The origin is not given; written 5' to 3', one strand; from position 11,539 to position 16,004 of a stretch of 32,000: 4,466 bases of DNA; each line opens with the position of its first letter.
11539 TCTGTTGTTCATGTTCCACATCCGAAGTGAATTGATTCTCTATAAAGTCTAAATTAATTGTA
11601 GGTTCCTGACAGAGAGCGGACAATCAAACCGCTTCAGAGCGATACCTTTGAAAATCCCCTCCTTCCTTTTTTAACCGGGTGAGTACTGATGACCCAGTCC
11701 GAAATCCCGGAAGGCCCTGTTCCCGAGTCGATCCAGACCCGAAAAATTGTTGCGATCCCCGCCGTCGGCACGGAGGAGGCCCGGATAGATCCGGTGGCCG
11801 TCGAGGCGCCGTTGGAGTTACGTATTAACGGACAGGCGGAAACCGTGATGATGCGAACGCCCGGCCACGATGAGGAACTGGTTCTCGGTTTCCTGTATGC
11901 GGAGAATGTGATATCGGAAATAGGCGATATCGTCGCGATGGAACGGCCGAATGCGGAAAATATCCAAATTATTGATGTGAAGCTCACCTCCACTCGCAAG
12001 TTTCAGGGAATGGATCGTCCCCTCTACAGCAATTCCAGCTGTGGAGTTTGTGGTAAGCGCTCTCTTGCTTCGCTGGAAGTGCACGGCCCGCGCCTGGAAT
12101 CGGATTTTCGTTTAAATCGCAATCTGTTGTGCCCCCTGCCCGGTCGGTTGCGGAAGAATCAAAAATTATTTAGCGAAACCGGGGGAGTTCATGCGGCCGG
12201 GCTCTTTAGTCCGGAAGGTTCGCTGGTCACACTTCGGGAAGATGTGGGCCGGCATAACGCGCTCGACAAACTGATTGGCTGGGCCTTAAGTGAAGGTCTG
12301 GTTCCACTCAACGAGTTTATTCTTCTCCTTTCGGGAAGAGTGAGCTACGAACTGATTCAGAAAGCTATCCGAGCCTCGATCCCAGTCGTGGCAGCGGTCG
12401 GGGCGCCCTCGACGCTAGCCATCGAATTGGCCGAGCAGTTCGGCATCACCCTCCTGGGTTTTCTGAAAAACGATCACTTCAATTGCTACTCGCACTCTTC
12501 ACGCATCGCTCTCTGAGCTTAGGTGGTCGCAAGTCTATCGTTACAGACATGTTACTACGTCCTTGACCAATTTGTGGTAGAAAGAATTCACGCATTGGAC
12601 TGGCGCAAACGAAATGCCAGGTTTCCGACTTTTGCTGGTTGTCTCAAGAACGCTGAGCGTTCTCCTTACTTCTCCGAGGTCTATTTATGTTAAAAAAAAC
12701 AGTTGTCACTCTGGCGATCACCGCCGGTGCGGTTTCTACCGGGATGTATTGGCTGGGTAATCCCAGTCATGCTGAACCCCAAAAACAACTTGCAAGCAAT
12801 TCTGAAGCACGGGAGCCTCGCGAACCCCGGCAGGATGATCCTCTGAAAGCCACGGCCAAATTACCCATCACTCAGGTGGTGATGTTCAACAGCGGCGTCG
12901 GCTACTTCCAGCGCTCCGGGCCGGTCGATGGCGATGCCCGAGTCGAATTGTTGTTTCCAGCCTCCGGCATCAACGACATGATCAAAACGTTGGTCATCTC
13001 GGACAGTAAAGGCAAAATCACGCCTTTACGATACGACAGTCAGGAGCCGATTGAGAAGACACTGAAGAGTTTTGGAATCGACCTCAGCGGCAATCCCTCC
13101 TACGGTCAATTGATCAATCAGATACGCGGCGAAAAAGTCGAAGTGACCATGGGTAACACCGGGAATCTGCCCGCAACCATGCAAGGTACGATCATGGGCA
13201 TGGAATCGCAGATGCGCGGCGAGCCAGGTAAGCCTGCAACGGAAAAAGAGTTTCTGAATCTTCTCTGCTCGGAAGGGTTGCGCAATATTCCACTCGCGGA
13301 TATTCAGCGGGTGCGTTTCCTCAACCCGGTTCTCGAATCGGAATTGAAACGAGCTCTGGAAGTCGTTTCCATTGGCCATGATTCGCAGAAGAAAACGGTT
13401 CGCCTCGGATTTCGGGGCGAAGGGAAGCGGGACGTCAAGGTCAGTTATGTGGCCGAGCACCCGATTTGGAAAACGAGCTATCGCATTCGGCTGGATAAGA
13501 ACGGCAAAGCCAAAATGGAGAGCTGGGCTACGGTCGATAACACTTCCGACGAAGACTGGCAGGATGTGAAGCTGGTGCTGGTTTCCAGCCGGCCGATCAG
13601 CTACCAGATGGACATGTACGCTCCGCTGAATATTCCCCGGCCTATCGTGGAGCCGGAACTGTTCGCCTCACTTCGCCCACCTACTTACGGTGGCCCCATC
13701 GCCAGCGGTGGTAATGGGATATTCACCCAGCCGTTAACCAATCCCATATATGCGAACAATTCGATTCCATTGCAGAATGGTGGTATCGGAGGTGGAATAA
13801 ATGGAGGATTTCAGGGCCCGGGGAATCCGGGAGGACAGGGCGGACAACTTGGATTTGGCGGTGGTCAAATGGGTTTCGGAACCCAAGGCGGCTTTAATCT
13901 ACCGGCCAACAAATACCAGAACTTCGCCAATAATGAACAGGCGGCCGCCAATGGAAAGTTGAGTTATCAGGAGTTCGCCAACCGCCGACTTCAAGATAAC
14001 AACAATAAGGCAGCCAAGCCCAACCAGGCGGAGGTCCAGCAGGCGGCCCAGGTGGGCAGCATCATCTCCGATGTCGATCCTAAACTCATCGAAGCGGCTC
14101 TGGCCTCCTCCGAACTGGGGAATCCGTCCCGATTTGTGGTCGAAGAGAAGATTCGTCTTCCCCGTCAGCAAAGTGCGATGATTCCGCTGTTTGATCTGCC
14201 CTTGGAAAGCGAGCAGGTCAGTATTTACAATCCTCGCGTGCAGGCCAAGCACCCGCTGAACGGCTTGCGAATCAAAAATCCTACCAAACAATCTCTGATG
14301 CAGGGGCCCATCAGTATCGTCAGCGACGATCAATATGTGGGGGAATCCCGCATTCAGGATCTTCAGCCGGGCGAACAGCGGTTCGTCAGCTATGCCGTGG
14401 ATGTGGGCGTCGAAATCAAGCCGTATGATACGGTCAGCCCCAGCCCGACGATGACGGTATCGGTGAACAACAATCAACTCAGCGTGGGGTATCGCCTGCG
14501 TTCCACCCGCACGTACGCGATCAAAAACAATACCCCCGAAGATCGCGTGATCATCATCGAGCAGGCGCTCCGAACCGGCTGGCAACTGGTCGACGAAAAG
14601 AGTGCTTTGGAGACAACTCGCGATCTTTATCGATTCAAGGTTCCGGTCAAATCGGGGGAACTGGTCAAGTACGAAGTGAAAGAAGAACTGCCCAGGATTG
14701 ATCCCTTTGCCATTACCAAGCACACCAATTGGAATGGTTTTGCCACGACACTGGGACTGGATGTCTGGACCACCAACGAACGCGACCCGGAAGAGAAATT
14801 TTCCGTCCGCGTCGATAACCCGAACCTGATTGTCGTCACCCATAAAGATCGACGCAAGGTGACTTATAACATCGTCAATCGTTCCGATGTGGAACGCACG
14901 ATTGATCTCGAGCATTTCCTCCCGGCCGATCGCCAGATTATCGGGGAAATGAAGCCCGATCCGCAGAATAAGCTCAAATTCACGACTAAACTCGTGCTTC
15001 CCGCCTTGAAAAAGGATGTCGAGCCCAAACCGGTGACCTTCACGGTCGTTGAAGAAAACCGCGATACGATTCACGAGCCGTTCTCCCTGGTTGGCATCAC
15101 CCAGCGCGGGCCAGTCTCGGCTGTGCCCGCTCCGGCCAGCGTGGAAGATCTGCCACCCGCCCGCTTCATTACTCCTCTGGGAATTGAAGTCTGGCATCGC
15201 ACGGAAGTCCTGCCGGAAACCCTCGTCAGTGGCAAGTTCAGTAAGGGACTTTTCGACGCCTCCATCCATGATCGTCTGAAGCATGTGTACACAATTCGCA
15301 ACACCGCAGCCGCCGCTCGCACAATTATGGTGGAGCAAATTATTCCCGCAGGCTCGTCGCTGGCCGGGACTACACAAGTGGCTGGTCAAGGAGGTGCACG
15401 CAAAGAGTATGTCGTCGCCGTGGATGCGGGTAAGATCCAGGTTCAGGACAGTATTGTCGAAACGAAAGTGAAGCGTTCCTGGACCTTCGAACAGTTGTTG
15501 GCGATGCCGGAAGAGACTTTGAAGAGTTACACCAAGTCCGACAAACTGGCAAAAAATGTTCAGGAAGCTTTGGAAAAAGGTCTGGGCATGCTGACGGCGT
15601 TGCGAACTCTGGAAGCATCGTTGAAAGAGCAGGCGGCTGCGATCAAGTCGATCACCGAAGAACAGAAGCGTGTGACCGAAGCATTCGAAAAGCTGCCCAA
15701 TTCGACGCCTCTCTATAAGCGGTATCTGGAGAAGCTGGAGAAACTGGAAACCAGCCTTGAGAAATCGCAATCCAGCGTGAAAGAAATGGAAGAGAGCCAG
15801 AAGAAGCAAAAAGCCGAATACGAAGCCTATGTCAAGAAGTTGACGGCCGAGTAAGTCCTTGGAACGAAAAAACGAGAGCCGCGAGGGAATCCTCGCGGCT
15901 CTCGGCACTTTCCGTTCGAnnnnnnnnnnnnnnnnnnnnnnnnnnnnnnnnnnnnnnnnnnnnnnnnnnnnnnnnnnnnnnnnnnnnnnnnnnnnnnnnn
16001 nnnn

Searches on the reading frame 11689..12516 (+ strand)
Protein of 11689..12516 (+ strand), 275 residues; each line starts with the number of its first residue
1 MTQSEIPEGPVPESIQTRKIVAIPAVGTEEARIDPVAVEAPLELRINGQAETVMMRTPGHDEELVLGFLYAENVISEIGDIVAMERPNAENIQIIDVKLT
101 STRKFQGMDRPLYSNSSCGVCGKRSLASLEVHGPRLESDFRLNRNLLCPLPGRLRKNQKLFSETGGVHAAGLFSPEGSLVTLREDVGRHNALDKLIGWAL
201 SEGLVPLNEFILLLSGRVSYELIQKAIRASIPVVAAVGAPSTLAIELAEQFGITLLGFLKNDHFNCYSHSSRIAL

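Call 5: search_protein_families(library=pfam, proteins=[window:11689-12516:+])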
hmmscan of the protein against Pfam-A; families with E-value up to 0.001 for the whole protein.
window:11689-12516:+ (275 aa): 1 family
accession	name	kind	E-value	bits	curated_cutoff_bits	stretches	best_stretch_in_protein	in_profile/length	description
PF02634.21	FdhD-NarQ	-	1e-70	238.6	27.2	1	37-273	1-236/237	FdhD/NarQ family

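Call 6: search_protein_families(library=ncbifam, proteins=[window:11689-12516:+])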
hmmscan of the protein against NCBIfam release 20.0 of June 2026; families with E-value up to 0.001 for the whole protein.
window:11689-12516:+ (275 aa): 2 families
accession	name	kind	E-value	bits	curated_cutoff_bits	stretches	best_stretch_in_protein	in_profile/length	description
NF001943.0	PRK00724.1-2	equivalog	1.1e-81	273.9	269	1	16-274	6-273/274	formate dehydrogenase accessory sulfurtransferase FdhD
TIGR00129.1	fdhD_narQ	equivalog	5.8e-58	196.1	140.9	1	34-274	3-236/237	formate dehydrogenase accessory sulfurtransferase FdhD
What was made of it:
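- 11689..12516 (+): fdhD (FdsC-type), the sulfurtransferase needed to mature the Mo/W-bisPGD cofactor of formate dehydrogenases. It is transcribed divergently. NF001943 scores 273.9 bits against a cut-off of 269 (calls 5, 6).
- On NAD+-dependent FDH of the NuoEFG-related type (FdsABG / Fdh1AB): fdhD at 11689-12516; NF001943 scores 273.9 bits against a cut-off of 269 (call 6).
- fdhD is adjacent (calls 5, 6).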

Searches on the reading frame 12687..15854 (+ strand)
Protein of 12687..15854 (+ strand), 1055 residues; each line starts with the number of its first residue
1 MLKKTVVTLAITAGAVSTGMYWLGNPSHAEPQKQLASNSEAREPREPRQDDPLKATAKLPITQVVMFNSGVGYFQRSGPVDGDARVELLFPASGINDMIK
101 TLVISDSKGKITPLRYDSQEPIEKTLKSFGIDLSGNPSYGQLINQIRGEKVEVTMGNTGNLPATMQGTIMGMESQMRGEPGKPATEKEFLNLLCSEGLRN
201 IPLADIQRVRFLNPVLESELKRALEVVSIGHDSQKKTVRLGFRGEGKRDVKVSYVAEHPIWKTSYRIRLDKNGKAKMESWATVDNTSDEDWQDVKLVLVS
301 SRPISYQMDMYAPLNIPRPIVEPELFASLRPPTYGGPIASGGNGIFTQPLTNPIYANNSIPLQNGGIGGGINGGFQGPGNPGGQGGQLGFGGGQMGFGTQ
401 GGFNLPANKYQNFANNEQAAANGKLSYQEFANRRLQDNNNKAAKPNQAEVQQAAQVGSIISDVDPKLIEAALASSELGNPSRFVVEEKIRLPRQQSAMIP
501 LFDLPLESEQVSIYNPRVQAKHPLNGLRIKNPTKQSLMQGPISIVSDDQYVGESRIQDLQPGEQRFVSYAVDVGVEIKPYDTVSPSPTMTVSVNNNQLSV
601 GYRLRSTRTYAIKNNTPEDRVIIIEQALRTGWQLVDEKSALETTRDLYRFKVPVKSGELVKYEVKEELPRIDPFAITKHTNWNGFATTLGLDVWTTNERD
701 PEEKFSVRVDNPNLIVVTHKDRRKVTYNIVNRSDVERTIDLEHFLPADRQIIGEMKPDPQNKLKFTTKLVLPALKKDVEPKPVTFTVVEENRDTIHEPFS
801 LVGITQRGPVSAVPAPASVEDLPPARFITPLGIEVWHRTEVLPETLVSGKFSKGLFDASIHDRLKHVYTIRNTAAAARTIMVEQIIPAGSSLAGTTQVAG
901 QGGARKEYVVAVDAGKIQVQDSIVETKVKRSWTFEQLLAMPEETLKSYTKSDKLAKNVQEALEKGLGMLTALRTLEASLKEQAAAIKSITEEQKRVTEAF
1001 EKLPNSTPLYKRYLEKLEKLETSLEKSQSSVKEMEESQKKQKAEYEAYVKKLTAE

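Call 46: search_protein_families(library=pfam, proteins=[window:12687-15854:+], max_evalue=0.00001)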
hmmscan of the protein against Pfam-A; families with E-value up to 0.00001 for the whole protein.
window:12687-15854:+ (1055 aa): 1 family
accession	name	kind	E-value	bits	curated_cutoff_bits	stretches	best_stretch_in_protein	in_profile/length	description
PF13598.12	DUF4139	-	3.6e-06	27.3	31.8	1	250-306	1-58/205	Domain of unknown function (DUF4139)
